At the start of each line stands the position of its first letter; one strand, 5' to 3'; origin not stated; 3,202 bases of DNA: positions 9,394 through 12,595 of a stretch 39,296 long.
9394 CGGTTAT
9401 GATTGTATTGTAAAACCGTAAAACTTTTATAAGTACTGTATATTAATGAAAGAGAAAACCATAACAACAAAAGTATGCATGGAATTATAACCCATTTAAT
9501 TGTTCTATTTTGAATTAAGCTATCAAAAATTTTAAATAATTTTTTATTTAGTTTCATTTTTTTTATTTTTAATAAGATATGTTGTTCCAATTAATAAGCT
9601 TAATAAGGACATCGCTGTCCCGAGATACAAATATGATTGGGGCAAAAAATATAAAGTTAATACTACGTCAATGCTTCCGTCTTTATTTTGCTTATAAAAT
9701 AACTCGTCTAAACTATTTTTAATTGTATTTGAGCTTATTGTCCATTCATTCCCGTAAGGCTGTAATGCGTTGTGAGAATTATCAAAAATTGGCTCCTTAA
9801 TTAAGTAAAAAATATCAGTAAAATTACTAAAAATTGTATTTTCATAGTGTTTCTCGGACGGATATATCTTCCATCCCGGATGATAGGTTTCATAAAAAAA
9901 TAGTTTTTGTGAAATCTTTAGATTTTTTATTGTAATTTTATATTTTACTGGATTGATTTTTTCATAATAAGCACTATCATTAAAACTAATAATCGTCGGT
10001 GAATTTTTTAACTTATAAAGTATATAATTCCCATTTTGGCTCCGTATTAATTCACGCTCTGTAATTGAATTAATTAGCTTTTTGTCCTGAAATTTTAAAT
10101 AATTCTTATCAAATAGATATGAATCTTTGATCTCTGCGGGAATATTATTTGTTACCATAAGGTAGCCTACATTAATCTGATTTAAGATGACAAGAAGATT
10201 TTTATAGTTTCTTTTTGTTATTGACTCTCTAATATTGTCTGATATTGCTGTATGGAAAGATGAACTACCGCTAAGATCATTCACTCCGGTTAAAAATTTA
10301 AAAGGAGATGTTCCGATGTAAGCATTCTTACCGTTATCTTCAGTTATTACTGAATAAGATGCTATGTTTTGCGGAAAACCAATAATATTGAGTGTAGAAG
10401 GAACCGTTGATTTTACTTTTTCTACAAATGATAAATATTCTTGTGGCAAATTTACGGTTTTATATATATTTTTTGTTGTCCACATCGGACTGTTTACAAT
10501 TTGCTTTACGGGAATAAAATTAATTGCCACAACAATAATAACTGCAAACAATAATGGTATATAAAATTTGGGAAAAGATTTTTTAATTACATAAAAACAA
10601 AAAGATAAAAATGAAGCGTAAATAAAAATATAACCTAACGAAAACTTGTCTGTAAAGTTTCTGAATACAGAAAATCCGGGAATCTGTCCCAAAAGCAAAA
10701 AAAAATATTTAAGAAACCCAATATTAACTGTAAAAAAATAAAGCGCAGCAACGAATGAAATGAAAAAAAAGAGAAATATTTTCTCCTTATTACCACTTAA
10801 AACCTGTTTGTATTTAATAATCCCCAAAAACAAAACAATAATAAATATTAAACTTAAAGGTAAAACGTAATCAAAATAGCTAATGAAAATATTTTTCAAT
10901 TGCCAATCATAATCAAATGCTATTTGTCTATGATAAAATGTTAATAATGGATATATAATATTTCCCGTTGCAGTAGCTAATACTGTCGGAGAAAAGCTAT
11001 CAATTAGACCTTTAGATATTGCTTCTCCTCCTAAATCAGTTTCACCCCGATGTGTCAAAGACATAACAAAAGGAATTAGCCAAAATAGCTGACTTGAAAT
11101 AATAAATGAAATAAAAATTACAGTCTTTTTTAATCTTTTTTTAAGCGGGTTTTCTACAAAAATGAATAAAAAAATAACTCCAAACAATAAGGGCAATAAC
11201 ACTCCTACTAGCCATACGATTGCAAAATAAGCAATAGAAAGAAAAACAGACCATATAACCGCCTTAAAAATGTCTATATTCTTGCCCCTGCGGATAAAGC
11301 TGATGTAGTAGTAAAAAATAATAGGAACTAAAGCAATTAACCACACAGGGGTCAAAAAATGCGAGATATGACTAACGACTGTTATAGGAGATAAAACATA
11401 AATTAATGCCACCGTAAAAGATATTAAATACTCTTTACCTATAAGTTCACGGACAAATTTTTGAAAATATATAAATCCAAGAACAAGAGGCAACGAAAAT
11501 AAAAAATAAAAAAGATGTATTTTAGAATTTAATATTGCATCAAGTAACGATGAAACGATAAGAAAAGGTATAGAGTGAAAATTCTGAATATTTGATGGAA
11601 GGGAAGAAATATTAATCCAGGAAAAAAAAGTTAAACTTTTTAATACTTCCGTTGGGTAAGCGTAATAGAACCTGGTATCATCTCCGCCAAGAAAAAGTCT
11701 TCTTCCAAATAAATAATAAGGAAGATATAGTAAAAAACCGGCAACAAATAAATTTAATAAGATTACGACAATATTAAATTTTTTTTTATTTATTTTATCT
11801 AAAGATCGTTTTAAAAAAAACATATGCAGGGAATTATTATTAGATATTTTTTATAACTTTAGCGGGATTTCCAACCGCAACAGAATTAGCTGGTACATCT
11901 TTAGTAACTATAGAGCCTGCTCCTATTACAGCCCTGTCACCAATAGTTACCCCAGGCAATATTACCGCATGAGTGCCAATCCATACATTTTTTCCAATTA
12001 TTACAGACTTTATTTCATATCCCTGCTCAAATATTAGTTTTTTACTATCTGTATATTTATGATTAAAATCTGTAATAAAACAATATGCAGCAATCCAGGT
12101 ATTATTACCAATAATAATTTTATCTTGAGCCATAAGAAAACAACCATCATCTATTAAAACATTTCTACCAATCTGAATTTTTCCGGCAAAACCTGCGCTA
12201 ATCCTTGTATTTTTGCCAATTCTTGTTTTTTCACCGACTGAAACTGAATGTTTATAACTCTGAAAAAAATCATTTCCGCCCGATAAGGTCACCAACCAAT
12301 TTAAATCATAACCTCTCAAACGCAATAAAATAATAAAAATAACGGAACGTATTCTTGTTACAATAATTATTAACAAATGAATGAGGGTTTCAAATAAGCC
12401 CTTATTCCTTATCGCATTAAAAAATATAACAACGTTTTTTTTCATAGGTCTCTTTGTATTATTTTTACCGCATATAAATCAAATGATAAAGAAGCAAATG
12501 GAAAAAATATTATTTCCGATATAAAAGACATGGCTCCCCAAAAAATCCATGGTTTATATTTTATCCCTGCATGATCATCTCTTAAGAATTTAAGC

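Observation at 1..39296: A 39-kb super-locus dominated by GT-C-type membrane glycosyltransferase candidates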

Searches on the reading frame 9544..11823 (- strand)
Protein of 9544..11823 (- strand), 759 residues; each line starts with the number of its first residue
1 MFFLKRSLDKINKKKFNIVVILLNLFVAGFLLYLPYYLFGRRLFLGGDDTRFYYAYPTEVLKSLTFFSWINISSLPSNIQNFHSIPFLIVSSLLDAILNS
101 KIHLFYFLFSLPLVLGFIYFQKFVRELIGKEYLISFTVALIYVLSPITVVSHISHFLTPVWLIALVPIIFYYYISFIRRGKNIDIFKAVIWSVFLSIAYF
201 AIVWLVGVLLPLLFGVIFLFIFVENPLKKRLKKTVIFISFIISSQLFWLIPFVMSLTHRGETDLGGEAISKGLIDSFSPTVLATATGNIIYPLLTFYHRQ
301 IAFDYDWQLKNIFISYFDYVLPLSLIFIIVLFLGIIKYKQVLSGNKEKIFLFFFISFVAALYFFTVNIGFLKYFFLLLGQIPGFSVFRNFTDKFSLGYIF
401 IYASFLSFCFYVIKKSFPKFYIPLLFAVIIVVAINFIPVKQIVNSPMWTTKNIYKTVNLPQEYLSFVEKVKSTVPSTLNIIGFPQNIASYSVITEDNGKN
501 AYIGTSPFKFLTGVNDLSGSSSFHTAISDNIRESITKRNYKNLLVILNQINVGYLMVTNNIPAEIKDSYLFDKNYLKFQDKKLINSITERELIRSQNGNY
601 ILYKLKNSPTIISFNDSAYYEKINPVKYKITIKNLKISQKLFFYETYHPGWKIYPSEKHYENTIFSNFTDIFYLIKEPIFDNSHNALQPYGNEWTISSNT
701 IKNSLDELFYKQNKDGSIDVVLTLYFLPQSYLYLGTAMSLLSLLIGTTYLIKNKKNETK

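Call 4: search_protein_families(library=pfam, max_evalue=0.01, proteins=[window:9544-11823:-])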
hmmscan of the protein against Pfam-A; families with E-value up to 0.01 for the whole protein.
window:9544-11823:- (759 aa): 0 families

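Call 11: search_protein_families(library=ncbifam, max_evalue=0.1, proteins=[window:9544-11823:-])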
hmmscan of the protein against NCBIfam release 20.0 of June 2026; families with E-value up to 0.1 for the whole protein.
window:9544-11823:- (759 aa): 0 families

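Call 12: search_protein_families(library=pfam, max_evalue=10, proteins=[window:9544-11823:-])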
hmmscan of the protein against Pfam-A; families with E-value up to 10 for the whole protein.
window:9544-11823:- (759 aa): 1 family
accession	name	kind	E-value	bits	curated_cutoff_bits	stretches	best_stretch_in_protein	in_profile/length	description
PF11847.13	GT-C_AftD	-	0.047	12.1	26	1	111-254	81-217/661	Alpha-(1->3)-arabinofuranosyltransferase, N-terminal GT-C domain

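Call 15: search_solved_structures(query=window:9544-11823:-, max_evalue=10)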
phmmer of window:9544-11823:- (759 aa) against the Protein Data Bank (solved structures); distinct sequences matched with E-value up to 10: 0.

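Call 17: find_homologous_proteins(query=window:9544-11823:-, max_evalue=0.001)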
Query window:9544-11823:- (759 aa): 103 proteins with E <= 0.001 among 8000 candidates.
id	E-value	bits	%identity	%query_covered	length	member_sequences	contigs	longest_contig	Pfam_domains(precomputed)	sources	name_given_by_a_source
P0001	0.0e+0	1412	100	86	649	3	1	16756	-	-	-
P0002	0.0e+0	1378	83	100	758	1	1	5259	-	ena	-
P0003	0.0e+0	1361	81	100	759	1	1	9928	-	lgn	-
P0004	0.0e+0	1347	82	95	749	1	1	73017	-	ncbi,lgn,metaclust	metaclust:status=active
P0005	0.0e+0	1273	77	98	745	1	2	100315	-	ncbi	-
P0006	0.0e+0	1170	72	98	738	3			-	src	-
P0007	0.0e+0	1050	64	99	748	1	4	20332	-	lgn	-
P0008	0.0e+0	1018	64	98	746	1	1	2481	-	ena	-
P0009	5.2e-297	1005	61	96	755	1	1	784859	-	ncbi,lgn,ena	-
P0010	2.4e-289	980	60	97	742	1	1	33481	-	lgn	-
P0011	1.2e-287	975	61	98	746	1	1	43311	-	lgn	-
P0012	4.4e-285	966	59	99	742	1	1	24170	-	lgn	-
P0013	3.7e-275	933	58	97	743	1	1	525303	-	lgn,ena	-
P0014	2.3e-274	931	57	98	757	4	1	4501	-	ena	-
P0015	3.8e-270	917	56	95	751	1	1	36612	-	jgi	jgi:hypothetical protein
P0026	2.7e-230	785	50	97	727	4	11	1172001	-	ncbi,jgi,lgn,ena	-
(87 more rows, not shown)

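Call 19: search_solved_structures(query=A1, max_evalue=10, show_alignments=2)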
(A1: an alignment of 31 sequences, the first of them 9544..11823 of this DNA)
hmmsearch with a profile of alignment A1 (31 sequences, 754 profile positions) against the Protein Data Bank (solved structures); distinct sequences matched with E-value up to 10: 1.
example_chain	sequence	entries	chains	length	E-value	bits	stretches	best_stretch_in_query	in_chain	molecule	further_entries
9r2b_B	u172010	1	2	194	4.8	8.4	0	542-580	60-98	de novo-designed alpha-helical barrel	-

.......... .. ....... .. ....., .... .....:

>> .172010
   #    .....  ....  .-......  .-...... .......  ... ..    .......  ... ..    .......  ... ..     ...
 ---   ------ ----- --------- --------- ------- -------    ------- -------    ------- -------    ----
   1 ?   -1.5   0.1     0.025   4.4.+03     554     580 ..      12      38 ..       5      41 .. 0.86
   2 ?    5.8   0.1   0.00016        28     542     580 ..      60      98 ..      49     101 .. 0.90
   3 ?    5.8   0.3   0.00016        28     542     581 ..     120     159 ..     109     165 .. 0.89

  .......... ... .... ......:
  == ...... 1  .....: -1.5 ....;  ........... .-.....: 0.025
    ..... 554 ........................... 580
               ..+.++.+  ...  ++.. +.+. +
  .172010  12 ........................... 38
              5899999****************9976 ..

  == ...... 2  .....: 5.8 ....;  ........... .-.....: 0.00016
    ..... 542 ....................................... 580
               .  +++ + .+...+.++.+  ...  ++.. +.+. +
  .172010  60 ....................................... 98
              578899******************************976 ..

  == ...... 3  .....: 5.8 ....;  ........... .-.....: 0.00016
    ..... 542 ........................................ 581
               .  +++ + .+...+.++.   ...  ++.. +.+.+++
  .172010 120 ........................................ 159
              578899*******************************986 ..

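Call 28: predict_structure(alignment_id=A1)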
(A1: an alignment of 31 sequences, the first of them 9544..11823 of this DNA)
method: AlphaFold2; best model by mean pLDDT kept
length: 759 residues; sequences in the alignment: 31
mean_pLDDT: 86.2   pTM: 0.87
mean pLDDT of the five models: 86.2, 86.2, 85.4, 85.3, 83.9
residues with pLDDT >= 90: 350; 70-90: 345; 50-70: 55; < 50: 9
segments of 3 or more residues with pLDDT < 50: 1-8
pLDDT, mean of each block of 10 residues (from residue 1): 37 78 94 92 79 88 62 64 85 92 94 97 93 95 93 87 95 92 94 82 89 87 67 91 91 73 67 85 81 85 81 90 94 95 89 95 87 90 86 93 97 94 94 93 76 81 93 85 87 83 85 84 85 94 90 92 87 90 95 94 87 81 84 90 85 80 66 87 85 91 88 89 89 90 93 78
secondary structure, 60 per line:
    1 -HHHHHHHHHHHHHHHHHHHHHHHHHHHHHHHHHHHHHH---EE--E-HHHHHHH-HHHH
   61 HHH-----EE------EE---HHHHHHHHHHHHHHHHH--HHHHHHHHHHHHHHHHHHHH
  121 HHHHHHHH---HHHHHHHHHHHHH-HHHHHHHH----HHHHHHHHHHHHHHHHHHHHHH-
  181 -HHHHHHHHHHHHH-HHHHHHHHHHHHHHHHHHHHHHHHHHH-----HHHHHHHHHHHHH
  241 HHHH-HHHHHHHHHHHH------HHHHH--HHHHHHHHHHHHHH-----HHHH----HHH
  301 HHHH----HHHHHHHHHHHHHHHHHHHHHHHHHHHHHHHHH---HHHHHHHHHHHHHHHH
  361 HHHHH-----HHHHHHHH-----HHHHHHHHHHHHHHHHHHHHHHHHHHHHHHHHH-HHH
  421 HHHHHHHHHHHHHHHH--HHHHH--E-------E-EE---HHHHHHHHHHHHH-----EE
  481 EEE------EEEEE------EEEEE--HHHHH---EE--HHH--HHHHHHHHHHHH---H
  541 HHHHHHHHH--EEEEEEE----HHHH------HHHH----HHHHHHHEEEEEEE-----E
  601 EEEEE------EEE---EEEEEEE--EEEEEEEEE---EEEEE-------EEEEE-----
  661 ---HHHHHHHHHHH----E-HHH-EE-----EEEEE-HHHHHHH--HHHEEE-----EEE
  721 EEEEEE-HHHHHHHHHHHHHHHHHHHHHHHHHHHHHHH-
elements in order (helices of 4 or more, strands of 3 or more residues): H2-39 H49-55 H57-63 H82-98 H101-128 H132-144 H146-153 H158-179 H182-194 H196-222 H228-244 H246-257 H264-268 H271-284 H290-293 H298-304 H309-341 H345-365 H371-378 H384-416 H418-436 H439-443 H461-473 E479-483 E490-494 E501-505 H508-512 H525-536 H540-549 E552-558 H563-566 H573-576 H581-587 E588-594 E600-605 E612-614 E618-624 E627-635 E639-643 E651-655 H664-674 E692-696 H698-704 E710-712 E718-726 H728-758

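Call 32: fold_search(model_id=the predicted structure, library=pdb)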
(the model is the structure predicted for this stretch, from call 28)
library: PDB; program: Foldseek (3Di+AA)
matches with E <= 10: 282; with E <= 0.001: 18
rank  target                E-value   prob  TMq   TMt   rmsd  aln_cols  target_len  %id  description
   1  8agc_A                5.6e-07  1.00  0.39  0.42  17.5       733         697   12  Structure of yeast oligosaccharylransferase complex with lipid-linked oligosaccharide and non-acceptor peptide bound (released 2022-12-07)
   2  6ezn_F                7.6e-07  1.00  0.41  0.47  13.0       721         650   12  Cryo-EM structure of the yeast oligosaccharyltransferase (OST) complex (released 2018-01-17)
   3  8b6l_I                1.9e-06  1.00  0.36  0.40  18.7       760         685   11  Subtomogram average of the human Sec61-TRAP-OSTA-translocon (released 2022-12-07)
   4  8agb_A                6.2e-06  1.00  0.44  0.50  12.3       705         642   12  Structure of yeast oligosaccharylransferase complex with lipid-linked oligosaccharide bound (released 2022-12-07)
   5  7oci_F                6.5e-06  1.00  0.40  0.46  12.6       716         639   12  Cryo-EM structure of yeast Ost6p containing oligosaccharyltransferase complex (released 2022-02-16)
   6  6w98_A                6.8e-06  1.00  0.45  0.28   7.4       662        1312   12  Single-Particle Cryo-EM Structure of Arabinofuranosyltransferase AftD from Mycobacteria (released 2020-05-13)
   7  6ftg_5                1.2e-05  1.00  0.39  0.45  17.5       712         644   12  Subtomogram average of OST-containing ribosome-translocon complexes from canine rough microsomal membranes (released 2018-03-21)
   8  7zlh_A                1.7e-05  1.00  0.38  0.43  12.3       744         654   11  Cryo-EM structure of C-mannosyltransferase CeDPY19, in apo state, bound to CMT2-Fab and anti-Fab nanobody (released 2023-01-11)
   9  6s7o_A                1.9e-05  1.00  0.39  0.44  13.7       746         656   12  Cryo-EM structure of human oligosaccharyltransferase complex OST-A (released 2019-12-18)
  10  6gxc_A                3.0e-05  1.00  0.35  0.37  24.1       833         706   12  Bacterial oligosaccharyltransferase PglB in complex with an inhibitory peptide and a reactive lipid-linked oligosaccha (released 2018-11-14)
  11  8pn9_A                4.9e-05  1.00  0.38  0.43  14.1       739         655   12  Structure of human oligosaccharyltransferase OST-A complex bound to NGI-1 (released 2024-05-08)
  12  7zli_A                5.3e-05  1.00  0.38  0.42  12.1       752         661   11  Cryo-EM structure of C-mannosyltransferase CeDPY19, in complex with Dol25-P-Man and bound to CMT2-Fab and anti-Fab nan (released 2023-01-11)
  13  5ogl_A                6.1e-05  1.00  0.34  0.36  24.4       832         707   13  Structure of bacterial oligosaccharyltransferase PglB in complex with an acceptor peptide and an lipid-linked oligosac (released 2017-10-25)
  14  6wby                  7.8e-05  1.00  0.45  0.29   7.9       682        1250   12  Single-Particle Cryo-EM Structure of Arabinofuranosyltransferase AftD from Mycobacteria, Mutant R1389S Class 2 (released 2020-05-13)
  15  6c26_A                1.0e-04  1.00  0.37  0.42  14.7       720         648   12  The Cryo-EM structure of a eukaryotic oligosaccharyl transferase complex (released 2018-01-31)
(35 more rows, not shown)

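Call 54: find_encoding_contigs(protein=P0026, flank=10000, max_places=2)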
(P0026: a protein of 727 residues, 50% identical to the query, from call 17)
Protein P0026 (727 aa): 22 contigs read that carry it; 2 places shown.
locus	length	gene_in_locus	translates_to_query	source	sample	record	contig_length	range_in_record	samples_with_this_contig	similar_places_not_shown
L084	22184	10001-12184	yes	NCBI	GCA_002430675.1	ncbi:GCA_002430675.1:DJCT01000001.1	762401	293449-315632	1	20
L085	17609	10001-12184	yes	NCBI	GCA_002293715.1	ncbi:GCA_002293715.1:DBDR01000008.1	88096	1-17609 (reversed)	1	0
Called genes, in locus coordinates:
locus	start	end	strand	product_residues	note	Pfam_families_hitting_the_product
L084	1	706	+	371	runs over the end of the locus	PF13439:Glyco_transf_4, PF13579:Glyco_trans_4_4 (weak), PF20706:GT4-conflict (weak), PF00534:Glycos_transf_1, PF13692:Glyco_trans_1_4, PF13524:Glyco_trans_1_2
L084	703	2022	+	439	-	PF13231:PMT_2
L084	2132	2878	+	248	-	PF01209:Ubie_methyltran (faint), PF02353:CMAS (weak), PF13489:Methyltransf_23, PF13847:Methyltransf_31, PF08241:Methyltransf_11, PF08242:Methyltransf_12, PF13649:Methyltransf_25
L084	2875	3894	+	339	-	PF00535:Glycos_transf_2, PF13641:Glyco_tranf_2_3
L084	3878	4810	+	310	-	PF01073:3Beta_HSD, PF01370:Epimerase, PF04321:RmlD_sub_bind, PF16363:GDP_Man_Dehyd, PF07993:NAD_binding_4 (faint), PF02719:Polysacc_synt_2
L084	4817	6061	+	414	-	PF00534:Glycos_transf_1, PF13692:Glyco_trans_1_4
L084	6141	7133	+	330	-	PF01073:3Beta_HSD (weak), PF01370:Epimerase, PF16363:GDP_Man_Dehyd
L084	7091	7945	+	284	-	PF01370:Epimerase, PF16363:GDP_Man_Dehyd (faint)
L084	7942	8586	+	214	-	PF13489:Methyltransf_23 (weak), PF13847:Methyltransf_31 (weak), PF08241:Methyltransf_11, PF13649:Methyltransf_25 (weak)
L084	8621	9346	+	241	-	PF08241:Methyltransf_11, PF13649:Methyltransf_25 (weak)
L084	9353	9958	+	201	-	PF25087:GMPPB_C (faint), PF25084:LbH_EIF2B (faint), PF00132:Hexapep, PF14602:Hexapep_2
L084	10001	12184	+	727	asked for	-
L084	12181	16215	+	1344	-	PF00657:Lipase_GDSL, PF13472:Lipase_GDSL_2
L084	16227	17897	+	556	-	-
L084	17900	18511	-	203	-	PF01209:Ubie_methyltran, PF08003:Methyltransf_9 (weak), PF05148:Methyltransf_8 (faint), PF13489:Methyltransf_23, PF13847:Methyltransf_31, PF08241:Methyltransf_11, PF08242:Methyltransf_12, PF13649:Methyltransf_25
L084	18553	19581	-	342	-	PF13641:Glyco_tranf_2_3, PF00535:Glycos_transf_2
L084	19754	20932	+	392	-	PF00534:Glycos_transf_1, PF13692:Glyco_trans_1_4, PF26337:Gtf3_C (weak)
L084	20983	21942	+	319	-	PF04321:RmlD_sub_bind, PF01073:3Beta_HSD, PF01370:Epimerase, PF02719:Polysacc_synt_2 (weak), PF16363:GDP_Man_Dehyd, PF07993:NAD_binding_4 (weak)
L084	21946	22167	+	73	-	-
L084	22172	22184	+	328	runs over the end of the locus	PF01073:3Beta_HSD, PF01370:Epimerase, PF02719:Polysacc_synt_2, PF04321:RmlD_sub_bind, PF05368:NmrA (weak), PF08659:KR (faint), PF13460:NAD_binding_10, PF16363:GDP_Man_Dehyd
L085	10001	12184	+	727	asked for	-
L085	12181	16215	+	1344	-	PF00657:Lipase_GDSL, PF13472:Lipase_GDSL_2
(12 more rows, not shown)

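Call 79: search_protein_families(library=pfam, max_evalue=1, proteins=[L084:12181-16212:+])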
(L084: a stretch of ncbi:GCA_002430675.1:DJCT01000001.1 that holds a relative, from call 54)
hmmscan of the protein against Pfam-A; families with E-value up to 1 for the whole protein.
L084:12181-16212:+ (1344 aa): 4 families
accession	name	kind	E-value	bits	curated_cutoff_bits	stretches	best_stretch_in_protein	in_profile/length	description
PF13472.12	Lipase_GDSL_2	-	8.9e-20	72.4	32.9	1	1176-1333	1-177/178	GDSL-like Lipase/Acylhydrolase family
PF00657.28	Lipase_GDSL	-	5.2e-10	40.3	23.6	1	1175-1339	2-208/208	GDSL-like Lipase/Acylhydrolase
PF04311.20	DUF459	-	0.0013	18.6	27.2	1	1173-1326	1-165/197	Protein of unknown function (DUF459)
PF25182.1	NonGDSL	-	0.11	12.2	80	1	1225-1269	86-130/220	Non-GDSL lipase-like family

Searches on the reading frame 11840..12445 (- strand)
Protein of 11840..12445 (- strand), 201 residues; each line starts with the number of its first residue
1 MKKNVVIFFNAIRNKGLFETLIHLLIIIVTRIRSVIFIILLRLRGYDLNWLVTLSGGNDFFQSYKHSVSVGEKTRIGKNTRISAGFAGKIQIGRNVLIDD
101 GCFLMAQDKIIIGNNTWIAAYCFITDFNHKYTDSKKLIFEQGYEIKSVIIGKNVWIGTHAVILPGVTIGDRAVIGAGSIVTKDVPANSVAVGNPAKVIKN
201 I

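Call 8: search_protein_families(library=pfam, max_evalue=0.01, proteins=[window:11840-12445:-])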
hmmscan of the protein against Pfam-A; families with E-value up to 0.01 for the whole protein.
window:11840-12445:- (201 aa): 4 families
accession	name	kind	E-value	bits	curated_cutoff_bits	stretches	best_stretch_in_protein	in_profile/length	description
PF00132.30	Hexapep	-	3e-18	65.1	27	1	148-182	2-36/36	Bacterial transferase hexapeptide (six repeats)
PF14602.12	Hexapep_2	-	1.3e-12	47.6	27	1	148-182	2-34/34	Hexapeptide repeat of succinyl-transferase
PF25084.1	LbH_EIF2B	-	3e-09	37.3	54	2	65-118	19-70/105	EIF2B subunit epsilon LbH domain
PF25247.1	LbH_GLGC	-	0.0084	16.5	27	0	142-165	79-102/135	GLGC left-handed parallel beta-helix domain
